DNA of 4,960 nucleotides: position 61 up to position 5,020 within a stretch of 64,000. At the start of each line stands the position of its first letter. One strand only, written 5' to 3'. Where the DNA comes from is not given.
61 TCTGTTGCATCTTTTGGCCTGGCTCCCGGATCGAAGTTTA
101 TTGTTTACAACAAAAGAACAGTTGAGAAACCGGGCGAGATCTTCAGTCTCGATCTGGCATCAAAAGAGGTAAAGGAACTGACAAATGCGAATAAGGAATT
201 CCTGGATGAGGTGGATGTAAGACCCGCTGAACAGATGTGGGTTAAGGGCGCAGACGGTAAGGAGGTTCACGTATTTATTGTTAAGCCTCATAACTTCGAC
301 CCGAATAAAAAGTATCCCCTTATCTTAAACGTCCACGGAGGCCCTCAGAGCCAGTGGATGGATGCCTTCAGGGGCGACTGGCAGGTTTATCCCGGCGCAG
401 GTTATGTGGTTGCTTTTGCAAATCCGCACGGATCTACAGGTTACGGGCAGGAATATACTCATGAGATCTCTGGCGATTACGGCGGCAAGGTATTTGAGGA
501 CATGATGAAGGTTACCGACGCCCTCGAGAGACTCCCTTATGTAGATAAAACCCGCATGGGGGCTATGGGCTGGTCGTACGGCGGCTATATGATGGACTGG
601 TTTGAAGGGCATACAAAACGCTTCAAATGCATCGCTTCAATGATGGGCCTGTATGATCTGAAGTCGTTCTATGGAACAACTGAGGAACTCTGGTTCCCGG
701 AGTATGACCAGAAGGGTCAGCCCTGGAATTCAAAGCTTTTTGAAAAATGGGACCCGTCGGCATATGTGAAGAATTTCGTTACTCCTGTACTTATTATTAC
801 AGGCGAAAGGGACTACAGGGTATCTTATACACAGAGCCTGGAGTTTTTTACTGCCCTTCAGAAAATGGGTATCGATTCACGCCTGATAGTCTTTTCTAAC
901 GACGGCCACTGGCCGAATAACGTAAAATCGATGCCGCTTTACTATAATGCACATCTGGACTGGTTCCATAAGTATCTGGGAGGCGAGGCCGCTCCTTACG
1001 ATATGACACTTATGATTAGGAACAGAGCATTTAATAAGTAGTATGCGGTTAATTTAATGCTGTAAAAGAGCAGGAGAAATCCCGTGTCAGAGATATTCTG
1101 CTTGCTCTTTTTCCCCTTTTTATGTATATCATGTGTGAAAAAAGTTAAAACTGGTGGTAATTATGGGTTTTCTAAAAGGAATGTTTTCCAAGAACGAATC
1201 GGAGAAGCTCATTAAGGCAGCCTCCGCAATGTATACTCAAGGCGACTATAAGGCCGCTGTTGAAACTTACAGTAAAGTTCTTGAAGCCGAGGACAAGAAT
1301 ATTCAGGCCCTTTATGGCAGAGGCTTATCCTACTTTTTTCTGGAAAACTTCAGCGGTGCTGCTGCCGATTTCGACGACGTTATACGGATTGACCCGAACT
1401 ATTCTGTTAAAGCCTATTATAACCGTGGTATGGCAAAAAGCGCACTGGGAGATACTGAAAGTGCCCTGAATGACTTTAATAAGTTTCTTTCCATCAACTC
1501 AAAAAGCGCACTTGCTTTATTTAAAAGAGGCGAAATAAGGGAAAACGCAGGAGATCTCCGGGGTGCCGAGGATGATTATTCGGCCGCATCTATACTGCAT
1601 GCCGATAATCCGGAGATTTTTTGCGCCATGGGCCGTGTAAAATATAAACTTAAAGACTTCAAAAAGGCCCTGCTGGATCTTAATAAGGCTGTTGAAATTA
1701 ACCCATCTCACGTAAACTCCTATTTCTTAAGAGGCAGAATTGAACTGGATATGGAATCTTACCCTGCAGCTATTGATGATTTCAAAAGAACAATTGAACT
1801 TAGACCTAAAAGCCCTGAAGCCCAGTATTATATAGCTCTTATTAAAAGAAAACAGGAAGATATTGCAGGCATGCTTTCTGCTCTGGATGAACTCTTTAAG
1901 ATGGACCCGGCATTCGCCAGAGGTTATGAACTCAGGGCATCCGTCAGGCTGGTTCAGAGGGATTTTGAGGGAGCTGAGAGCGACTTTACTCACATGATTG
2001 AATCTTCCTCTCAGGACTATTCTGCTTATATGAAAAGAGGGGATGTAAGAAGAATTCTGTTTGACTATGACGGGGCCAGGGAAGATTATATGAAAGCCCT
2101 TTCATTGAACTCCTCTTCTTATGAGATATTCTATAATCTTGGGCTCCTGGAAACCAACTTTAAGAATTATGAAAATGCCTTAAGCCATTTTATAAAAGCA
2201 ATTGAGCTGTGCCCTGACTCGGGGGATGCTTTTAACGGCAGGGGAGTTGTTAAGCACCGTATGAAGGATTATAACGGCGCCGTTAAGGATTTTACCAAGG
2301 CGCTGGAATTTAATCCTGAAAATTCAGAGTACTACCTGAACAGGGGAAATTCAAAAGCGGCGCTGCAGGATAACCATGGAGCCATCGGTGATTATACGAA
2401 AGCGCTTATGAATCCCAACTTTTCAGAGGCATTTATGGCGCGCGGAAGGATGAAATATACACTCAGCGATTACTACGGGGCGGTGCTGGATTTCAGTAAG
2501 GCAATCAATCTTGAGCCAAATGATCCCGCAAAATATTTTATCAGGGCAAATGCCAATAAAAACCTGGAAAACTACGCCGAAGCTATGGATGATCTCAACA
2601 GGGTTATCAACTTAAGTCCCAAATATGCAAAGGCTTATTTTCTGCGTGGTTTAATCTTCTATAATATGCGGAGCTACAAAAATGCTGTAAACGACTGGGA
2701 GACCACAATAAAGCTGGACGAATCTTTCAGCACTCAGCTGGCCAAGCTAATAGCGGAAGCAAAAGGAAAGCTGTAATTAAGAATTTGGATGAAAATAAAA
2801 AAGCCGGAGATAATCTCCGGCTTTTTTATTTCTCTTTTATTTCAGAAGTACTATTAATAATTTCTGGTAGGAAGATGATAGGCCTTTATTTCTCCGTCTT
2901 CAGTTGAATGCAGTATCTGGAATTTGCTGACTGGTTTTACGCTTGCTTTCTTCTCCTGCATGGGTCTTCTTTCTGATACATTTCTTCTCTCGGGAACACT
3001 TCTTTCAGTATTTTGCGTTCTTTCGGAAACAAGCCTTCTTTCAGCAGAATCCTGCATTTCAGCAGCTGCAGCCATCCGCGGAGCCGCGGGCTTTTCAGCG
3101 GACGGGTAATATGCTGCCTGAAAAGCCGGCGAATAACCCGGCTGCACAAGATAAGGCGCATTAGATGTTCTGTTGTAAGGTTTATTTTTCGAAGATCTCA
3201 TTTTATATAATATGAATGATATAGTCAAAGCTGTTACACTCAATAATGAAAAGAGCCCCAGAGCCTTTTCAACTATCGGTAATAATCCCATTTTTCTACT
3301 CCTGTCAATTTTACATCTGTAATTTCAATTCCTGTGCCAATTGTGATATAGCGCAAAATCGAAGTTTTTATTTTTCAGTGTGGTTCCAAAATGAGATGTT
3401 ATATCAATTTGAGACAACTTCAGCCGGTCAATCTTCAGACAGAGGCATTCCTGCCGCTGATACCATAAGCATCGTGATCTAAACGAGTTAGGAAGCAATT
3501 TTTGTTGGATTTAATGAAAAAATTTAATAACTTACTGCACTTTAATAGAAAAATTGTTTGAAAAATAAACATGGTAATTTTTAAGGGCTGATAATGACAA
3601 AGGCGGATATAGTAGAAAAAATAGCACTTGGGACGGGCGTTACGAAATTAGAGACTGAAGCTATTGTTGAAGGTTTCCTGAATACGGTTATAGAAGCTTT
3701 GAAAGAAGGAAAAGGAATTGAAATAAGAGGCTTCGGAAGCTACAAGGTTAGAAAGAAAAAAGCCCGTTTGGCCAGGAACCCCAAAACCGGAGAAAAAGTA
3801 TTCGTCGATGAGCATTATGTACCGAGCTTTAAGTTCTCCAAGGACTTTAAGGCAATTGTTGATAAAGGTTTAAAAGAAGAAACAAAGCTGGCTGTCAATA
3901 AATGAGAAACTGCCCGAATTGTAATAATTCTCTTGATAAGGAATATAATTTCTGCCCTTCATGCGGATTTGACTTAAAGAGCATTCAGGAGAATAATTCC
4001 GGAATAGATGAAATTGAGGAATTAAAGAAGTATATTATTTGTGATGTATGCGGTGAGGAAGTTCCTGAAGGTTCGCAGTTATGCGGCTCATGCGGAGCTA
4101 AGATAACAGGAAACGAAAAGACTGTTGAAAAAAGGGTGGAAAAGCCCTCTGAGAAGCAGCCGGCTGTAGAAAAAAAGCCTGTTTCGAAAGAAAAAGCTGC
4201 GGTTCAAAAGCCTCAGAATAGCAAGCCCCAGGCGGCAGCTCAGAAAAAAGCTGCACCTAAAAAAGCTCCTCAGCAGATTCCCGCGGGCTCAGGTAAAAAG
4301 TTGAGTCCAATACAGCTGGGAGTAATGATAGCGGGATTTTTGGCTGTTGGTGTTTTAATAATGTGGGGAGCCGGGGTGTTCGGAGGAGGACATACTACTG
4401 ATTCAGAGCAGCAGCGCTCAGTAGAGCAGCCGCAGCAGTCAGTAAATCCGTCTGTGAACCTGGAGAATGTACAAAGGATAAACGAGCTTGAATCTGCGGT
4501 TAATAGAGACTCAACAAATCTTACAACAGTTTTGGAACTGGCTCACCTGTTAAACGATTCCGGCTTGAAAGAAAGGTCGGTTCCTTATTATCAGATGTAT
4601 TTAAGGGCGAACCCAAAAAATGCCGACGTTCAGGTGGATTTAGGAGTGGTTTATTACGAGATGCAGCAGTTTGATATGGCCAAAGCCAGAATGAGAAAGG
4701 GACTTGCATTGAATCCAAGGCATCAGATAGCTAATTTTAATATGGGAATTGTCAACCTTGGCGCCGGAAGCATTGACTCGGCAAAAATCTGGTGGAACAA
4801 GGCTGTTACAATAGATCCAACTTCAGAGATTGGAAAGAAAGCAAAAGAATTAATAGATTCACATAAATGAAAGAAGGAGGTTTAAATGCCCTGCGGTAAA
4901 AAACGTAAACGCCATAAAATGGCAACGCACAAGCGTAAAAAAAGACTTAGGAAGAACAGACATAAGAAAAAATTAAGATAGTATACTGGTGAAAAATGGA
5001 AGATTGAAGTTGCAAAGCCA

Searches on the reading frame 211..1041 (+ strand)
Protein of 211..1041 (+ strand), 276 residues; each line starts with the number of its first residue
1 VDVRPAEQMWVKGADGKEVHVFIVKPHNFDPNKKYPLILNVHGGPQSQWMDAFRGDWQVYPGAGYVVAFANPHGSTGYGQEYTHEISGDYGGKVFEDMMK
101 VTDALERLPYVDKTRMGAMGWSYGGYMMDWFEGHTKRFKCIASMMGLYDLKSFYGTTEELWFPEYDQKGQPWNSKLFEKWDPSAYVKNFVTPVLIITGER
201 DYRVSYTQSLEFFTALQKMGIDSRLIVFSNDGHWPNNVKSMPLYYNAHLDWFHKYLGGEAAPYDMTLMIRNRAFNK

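Call 62: search_protein_families(library=pfam, proteins=[window:211-1041:+], max_evalue=0.00001)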
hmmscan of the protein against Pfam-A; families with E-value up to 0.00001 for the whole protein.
window:211-1041:+ (276 aa): 4 families
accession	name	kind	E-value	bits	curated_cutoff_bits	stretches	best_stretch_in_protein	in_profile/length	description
PF00326.27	Peptidase_S9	-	2.6e-55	187.7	22.6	1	54-258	4-212/213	Prolyl oligopeptidase family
PF20434.5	BD-FAE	-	3.4e-08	33.7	26.8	1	136-216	131-215/215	BD-FAE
PF05448.18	AXE1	-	4.4e-07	29.4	21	0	11-127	61-189/321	Acetyl xylan esterase (AXE1)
PF02129.25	Peptidase_S15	-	5.6e-07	30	23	0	15-154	1-137/262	X-Pro dipeptidyl-peptidase (S15 family)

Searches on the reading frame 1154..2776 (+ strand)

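Call 62: search_protein_families(library=pfam, proteins=[window:1154-2776:+], max_evalue=0.00001)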
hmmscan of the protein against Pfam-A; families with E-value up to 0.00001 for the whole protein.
window:1154-2776:+ (540 aa): 22 families
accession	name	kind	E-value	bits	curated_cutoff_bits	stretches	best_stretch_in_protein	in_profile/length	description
PF00515.34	TPR_1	-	2.3e-70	230.2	27.8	1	358-390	2-34/34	Tetratricopeptide repeat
PF07719.23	TPR_2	-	3.2e-62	202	27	0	153-186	1-34/34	Tetratricopeptide repeat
PF13414.12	TPR_11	-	1.8e-58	194.4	26.8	1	472-505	8-41/42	TPR repeat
PF13181.12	TPR_8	-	8.6e-47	153.8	25.7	0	86-117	2-33/34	Tetratricopeptide repeat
PF13371.12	TPR_9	-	1.9e-39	134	35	0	167-223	9-65/73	Tetratricopeptide repeat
PF13431.12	TPR_17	-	1.4e-37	125.3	24.4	0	380-411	2-26/34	Tetratricopeptide repeat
PF13432.12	TPR_16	-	3e-36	123.9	32.7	1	22-83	3-64/65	Tetratricopeptide repeat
PF13428.12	TPR_14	-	5.5e-27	91.9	23.5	0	20-55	5-40/44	Tetratricopeptide repeat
PF13424.12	TPR_12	-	5e-23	81.5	30.1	0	325-386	5-74/77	Tetratricopeptide repeat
PF23914.1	TPR_CcmH_CycH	-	1.4e-20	74.2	42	0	184-288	47-154/158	Cytochrome c-type biogenesis protein H TPR domain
PF13174.12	TPR_6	-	3.1e-20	71.8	26.3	0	87-115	2-30/33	Tetratricopeptide repeat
PF12895.13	ANAPC3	-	2e-14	54.1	27.2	0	150-210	20-79/82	Anaphase-promoting complex, cyclosome, subunit 3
PF14559.12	TPR_19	-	9.3e-14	52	25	0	28-82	3-57/68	Tetratricopeptide repeat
PF25062.1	ARM_TT21_N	-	1.1e-13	51.9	40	0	155-274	102-221/222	Tetratricopeptide repeat protein 21 N-terminal ARM repeat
PF25063.1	ARM_TT21_C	-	1.1e-09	39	35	0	20-149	23-159/209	Tetratricopeptide repeat protein 21 C-terminal ARM domain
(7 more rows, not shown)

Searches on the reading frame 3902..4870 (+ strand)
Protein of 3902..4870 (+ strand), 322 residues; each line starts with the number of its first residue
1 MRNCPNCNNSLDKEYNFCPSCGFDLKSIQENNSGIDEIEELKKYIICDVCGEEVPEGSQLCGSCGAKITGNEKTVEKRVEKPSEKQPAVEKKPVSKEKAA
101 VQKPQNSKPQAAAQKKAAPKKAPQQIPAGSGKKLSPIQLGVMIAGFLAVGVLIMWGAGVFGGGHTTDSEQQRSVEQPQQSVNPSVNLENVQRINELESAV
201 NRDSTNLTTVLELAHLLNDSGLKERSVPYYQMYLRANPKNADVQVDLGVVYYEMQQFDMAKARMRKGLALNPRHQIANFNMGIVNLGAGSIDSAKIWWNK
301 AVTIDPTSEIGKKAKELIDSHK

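Call 62: search_protein_families(library=pfam, proteins=[window:3902-4870:+], max_evalue=0.00001)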
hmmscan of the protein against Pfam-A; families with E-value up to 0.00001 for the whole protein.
window:3902-4870:+ (322 aa): 8 families
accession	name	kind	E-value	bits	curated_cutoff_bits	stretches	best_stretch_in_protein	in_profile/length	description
PF13240.11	Zn_Ribbon_1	-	1e-10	41.5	25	0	4-25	2-23/23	zinc-ribbon domain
PF12773.13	DZR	-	4.4e-10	40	27.3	1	4-65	1-45/45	Double zinc ribbon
PF13248.11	Zn_ribbon_3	-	1.7e-08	34.1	27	0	1-24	2-25/26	zinc-ribbon domain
PF07719.23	TPR_2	-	8.1e-08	32.3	27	0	242-274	2-34/34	Tetratricopeptide repeat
PF13181.12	TPR_8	-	3.2e-07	30.4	25.7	0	242-274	2-34/34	Tetratricopeptide repeat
PF13431.12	TPR_17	-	7.3e-07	29.4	24.4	0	229-261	1-33/34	Tetratricopeptide repeat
PF13432.12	TPR_16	-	3e-06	28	32.7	0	246-308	2-64/65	Tetratricopeptide repeat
PF14559.12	TPR_19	-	9.2e-06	26.3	25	0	229-273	13-57/68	Tetratricopeptide repeat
